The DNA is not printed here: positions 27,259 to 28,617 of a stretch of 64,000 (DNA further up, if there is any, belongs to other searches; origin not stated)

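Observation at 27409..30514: Three tandem PD-(D/E)xK nuclease-like genes: shared N-terminal chassis, unrelated C-terminal halves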

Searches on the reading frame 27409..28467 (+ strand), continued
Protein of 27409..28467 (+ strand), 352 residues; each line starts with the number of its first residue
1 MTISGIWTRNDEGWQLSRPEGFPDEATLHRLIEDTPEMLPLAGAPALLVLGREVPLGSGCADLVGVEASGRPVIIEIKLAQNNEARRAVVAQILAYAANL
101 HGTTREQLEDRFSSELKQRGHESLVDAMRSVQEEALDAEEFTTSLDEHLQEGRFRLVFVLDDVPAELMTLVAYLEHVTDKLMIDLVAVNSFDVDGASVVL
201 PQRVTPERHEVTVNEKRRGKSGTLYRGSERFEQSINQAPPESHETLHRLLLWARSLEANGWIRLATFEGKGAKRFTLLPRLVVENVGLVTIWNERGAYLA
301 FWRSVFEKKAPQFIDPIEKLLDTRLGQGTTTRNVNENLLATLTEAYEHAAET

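Call 29: fold_search(model_id=the predicted structure, library=pdb)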
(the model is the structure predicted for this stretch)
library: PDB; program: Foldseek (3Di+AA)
matches with E <= 10: 307; with E <= 0.001: 0
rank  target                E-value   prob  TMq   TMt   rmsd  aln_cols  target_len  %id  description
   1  5gke_A                1.4e-03  1.00  0.20  0.29  13.1       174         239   17  Structure of EndoMS-dsDNA1 complex (released 2016-11-02)
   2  2vld_A                3.3e-03  1.00  0.21  0.31   7.9       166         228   15  crystal structure of a repair endonuclease from Pyrococcus abyssi (released 2009-05-19)
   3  2vld_B                3.7e-03  1.00  0.23  0.35   7.1       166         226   15  crystal structure of a repair endonuclease from Pyrococcus abyssi (released 2009-05-19)
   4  4dav_A                8.8e-03  0.96  0.25  0.35  11.0       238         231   10  The structure of Pyrococcus Furiosus SfsA in complex with DNA (released 2014-10-01)
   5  3dnx                  1.0e-01  0.30  0.15  0.33  17.6       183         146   15  SPO1766 protein of unknown function from Silicibacter pomeroyi. (released 2008-09-02)
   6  9np6_A                1.2e-01  0.85  0.15  0.07   4.4        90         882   20  Cryo-EM structure of AdnA(D934A)-AdnB(D1014A) in complex with AMPPNP and blunt end DNA (released 2025-03-19)
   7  4dap                  3.5e-01  0.33  0.22  0.31   9.2       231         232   10  The structure of Escherichia coli SfsA (released 2013-08-14)
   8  9cc5_A                3.5e-01  0.08  0.09  0.19  18.0       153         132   15  De novo design of high-affinity protein binders to bio active peptide Amylin (released 2025-05-14)
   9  9kw9_A                5.0e-01  0.04  0.13  0.12  19.0       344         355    9  Crystal structure of proline dipeptidase from Pyrococcus furiosus complexed with Co (released 2025-12-10)
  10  8w2q_B                6.6e-01  0.14  0.20  0.09  13.9       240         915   10  BsaXI-DNA complex II (released 2024-10-30)
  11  9kym_A                1.1e+00  0.04  0.15  0.18  17.4       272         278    9  Folate ECF transporter affected by PFOS (released 2025-06-18)
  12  5naj_C                1.3e+00  0.11  0.11  0.27  10.5        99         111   11  ENAH EVH1 in complex with Ac-[2-Cl-F]-[ProM-1]-[ProM-1]-OH (released 2017-05-24)
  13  7dyk_B                1.4e+00  0.03  0.13  0.11  22.3       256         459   12  Crystal Structure of Cyanobacterial Circadian Clock Protein KaiC (released 2022-04-27)
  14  3dlb_A                1.5e+00  0.08  0.10  0.06  11.2        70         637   23  Crystal structure of the guide-strand-containing Argonaute protein silencing complex (released 2008-09-02)
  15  6ppu_A                1.5e+00  0.07  0.11  0.07  10.4        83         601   19  Cryo-EM structure of AdnAB-AMPPNP-DNA complex (released 2019-11-20)
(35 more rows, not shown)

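Call 78: search_dna_similar(query=window:27409-28464:+, collection=plasmids, mode=protein, max_rows=12)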
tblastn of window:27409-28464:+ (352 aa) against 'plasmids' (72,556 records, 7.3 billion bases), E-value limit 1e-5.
Records with a match: 22; places in all: 23; records where one place covers at least 80% of the query: 0.
Best place of each record, by identity: <60% 22.
By first word of the organism name: Rhodococcus 15; Burkholderia 2; Bosea 1; Rhizobium 1; Paraburkholderia 1; Sinorhizobium 1; Candidatus 1.
By predicted mobility (MOB-suite, as given by PLSDB): non-mobilizable 13; mobilizable 6; conjugative 3.
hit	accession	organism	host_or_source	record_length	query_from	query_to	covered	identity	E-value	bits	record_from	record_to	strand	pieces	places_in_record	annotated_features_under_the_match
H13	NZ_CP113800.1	Rhodococcus pyridinivorans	sediment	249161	13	178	47%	32.4%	5e-8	62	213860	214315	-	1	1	hypothetical protein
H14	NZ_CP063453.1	Rhodococcus pyridinivorans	oil-polluted soil,Libyan oil-polluted ...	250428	13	178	47%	31.8%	4e-8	62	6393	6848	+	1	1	hypothetical protein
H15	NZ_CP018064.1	Rhodococcus sp. 2G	cell culture,soil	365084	13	178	47%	31.8%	1e-7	61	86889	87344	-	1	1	hypothetical protein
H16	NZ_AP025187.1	Rhodococcus sp. RDE2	-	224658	13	178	47%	31.8%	1e-7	61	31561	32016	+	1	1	hypothetical protein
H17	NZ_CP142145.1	Rhodococcus sp. PD04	mixed culture,Industrial wastewater ...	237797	13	178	47%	31.8%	1e-7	61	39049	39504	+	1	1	hypothetical protein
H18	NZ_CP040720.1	Rhodococcus pyridinivorans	prokaryote,Quinoline-degrading ...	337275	13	178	47%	31.8%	2e-7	61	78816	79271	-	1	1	hypothetical protein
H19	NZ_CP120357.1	Rhodococcus rhodochrous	single cell,petroleum contaminated soil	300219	8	178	49%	30.6%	6e-10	68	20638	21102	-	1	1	hypothetical protein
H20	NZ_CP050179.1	Rhodococcus pyridinivorans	bacterial pure culture,Soil sample from ...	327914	8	178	49%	30.6%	6e-10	68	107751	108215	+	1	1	hypothetical protein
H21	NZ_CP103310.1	Rhodococcus pyridinivorans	Sediment samples were collected from a ...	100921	13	178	47%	31.2%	3e-8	63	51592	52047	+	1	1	hypothetical protein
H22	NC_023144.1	Rhodococcus pyridinivorans SB3094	-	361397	13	178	47%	31.0%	1e-7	61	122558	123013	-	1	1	hypothetical protein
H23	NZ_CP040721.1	Rhodococcus pyridinivorans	prokaryote,Quinoline-degrading ...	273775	13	178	47%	31.0%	1e-7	61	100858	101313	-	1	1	hypothetical protein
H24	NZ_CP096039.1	Rhodococcus pyridinivorans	cell culture,soil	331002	14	178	47%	31.1%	4e-8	62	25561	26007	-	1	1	hypothetical protein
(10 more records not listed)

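Call 89: find_related_loci(query=A1, collection=viral_contigs, flank=6000)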
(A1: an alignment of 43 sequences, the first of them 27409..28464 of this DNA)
Query A1 (352 aa) in viral_contigs; peptide patterns used: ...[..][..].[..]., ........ (x = any residue, [..] = any of these).
85 stretches matched a pattern, but none encodes a relative of the query by tblastn (E <= 1e-3).

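Call 91: find_related_loci(query=A1, collection=metagenome_contigs, flank=6000)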
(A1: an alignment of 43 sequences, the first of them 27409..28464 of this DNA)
Query A1 (352 aa) in metagenome_contigs; peptide patterns used: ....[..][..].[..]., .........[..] (x = any residue, [..] = any of these).
287 stretches matched a pattern; 100 encode a relative of the query (tblastn E <= 1e-3); the best 80 are kept; 80 distinct loci.
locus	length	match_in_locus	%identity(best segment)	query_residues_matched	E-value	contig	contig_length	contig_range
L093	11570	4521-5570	72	1-350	1e-169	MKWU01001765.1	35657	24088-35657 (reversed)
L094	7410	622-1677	64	1-352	3e-146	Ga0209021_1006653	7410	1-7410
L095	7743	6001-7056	64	1-352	4e-146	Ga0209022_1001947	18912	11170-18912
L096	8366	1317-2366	72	1-350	1e-169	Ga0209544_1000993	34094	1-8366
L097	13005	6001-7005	64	6-350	3e-137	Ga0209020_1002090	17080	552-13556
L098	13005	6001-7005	64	6-350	3e-137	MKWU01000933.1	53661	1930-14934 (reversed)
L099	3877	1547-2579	75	1-344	1e-129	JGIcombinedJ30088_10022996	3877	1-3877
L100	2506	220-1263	50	3-346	7e-115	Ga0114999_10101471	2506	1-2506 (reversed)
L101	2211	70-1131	50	3-350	1e-109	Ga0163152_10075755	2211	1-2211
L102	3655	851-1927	49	3-350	7e-101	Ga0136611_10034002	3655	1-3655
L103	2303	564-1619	49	2-349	4e-102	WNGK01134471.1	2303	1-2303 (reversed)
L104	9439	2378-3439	48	1-350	2e-97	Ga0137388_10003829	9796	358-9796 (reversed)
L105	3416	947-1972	50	3-339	2e-98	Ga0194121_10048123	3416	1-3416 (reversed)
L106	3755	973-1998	50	3-339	6e-98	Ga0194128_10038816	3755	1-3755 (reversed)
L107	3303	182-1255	47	3-352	1e-98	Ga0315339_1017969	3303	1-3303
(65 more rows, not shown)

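Call 92: fold_search(model_id=the predicted structure, library=viral)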
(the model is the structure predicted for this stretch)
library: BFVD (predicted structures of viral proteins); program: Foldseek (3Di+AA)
matches with E <= 10: 397; with E <= 0.001: 1
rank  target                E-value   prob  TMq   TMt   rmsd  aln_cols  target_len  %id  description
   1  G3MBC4                1.9e-08  1.00  0.35  0.40  14.5       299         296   13  Gp54 [Bacillus phage G]
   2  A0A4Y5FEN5            1.2e-02  0.98  0.24  0.36   7.9       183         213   13  Uncharacterized protein [Lactobacillus phage 521B]
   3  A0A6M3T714            3.9e-02  0.08  0.13  0.08  24.0       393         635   10  (no name in the UniProt tables at hand)
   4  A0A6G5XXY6            4.1e-02  0.97  0.27  0.35   5.7       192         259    7  (no name in the UniProt tables at hand)
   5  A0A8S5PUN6            4.4e-02  0.99  0.14  0.42   2.5        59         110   27  DUF4268 domain-containing protein [Siphoviridae sp. ct0yh16]
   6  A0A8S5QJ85            4.9e-02  0.28  0.20  0.23  15.6       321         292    8  Restriction endonuclease [Siphoviridae sp. ctezl47]
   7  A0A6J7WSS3            5.8e-02  0.77  0.15  0.34  15.8       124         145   19  Uncharacterized protein [uncultured Caudovirales phage]
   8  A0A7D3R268            9.2e-02  0.33  0.18  0.33   9.0       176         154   12  Uncharacterized protein [Fadolivirus FV1/VV64]
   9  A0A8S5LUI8            9.2e-02  0.23  0.16  0.30  15.3       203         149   13  DNA repair protein MmcB-like [Podoviridae sp. ctrub15]
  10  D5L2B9                1.2e-01  0.30  0.19  0.32  14.9       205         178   11  Restriction endonuclease type IV Mrr domain-containing protein [uncultured virus]
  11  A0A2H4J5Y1            1.2e-01  0.99  0.14  0.37   1.3        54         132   18  PD-(D/E)XK nuclease superfamily [uncultured Caudovirales phage]
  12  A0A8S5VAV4            1.2e-01  0.18  0.17  0.27  21.1       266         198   11  DNA repair protein [Siphoviridae sp. ct0vA12]
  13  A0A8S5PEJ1            1.8e-01  0.16  0.16  0.24  20.9       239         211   10  DNA repair protein [Siphoviridae sp. cthL03]
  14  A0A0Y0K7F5            1.9e-01  0.25  0.18  0.32  11.9       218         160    9  PD-(D/E)XK endonuclease-like domain-containing protein [Glossina hytrovirus (isolate Glossina pallidipes/Ethiopia/Seibersdorf/-)]
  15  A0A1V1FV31            2.1e-01  0.13  0.17  0.19  15.3       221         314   10  Exonucleaase VIII [Azobacteroides phage ProJPt-Bp1]
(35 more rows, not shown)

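Call 99: list_cluster_members(proteins=[window:27409-28464:+, window:28950-29654:+, window:29712-30116:+])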
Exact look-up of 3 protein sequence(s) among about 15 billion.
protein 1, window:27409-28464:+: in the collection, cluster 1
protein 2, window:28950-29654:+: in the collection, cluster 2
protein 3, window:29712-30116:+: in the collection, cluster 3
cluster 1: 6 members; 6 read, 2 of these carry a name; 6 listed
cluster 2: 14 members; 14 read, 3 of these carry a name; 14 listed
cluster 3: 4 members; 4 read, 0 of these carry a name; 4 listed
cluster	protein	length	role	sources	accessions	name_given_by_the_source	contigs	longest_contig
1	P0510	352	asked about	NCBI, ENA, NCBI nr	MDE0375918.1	MAG: hypothetical protein OXK16_08160 [bacterium] | hypothetical protein [bacterium]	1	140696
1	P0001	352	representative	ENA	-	-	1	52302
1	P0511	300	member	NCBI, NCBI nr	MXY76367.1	MAG: hypothetical protein F4Y40_04690 [Acidimicrobiia bacterium] | hypothetical protein [Acidimicrobiia bacterium]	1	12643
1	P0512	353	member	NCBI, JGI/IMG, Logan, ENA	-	-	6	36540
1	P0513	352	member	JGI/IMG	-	-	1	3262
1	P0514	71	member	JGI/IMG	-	-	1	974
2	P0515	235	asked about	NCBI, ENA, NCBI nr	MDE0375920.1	MAG: hypothetical protein OXK16_08170 [bacterium] | hypothetical protein [bacterium]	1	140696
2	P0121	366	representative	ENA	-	-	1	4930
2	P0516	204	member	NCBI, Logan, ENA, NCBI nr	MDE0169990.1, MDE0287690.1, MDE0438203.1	MAG: hypothetical protein OXS29_10795 [bacterium] | hypothetical protein [bacterium]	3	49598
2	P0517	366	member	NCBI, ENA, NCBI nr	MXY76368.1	MAG: hypothetical protein F4Y40_04695 [Acidimicrobiia bacterium] | hypothetical protein [Acidimicrobiia bacterium]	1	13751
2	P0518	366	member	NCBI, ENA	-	-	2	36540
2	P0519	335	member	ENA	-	-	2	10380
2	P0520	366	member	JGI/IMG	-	-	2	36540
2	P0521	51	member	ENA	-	-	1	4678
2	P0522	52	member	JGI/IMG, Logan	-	-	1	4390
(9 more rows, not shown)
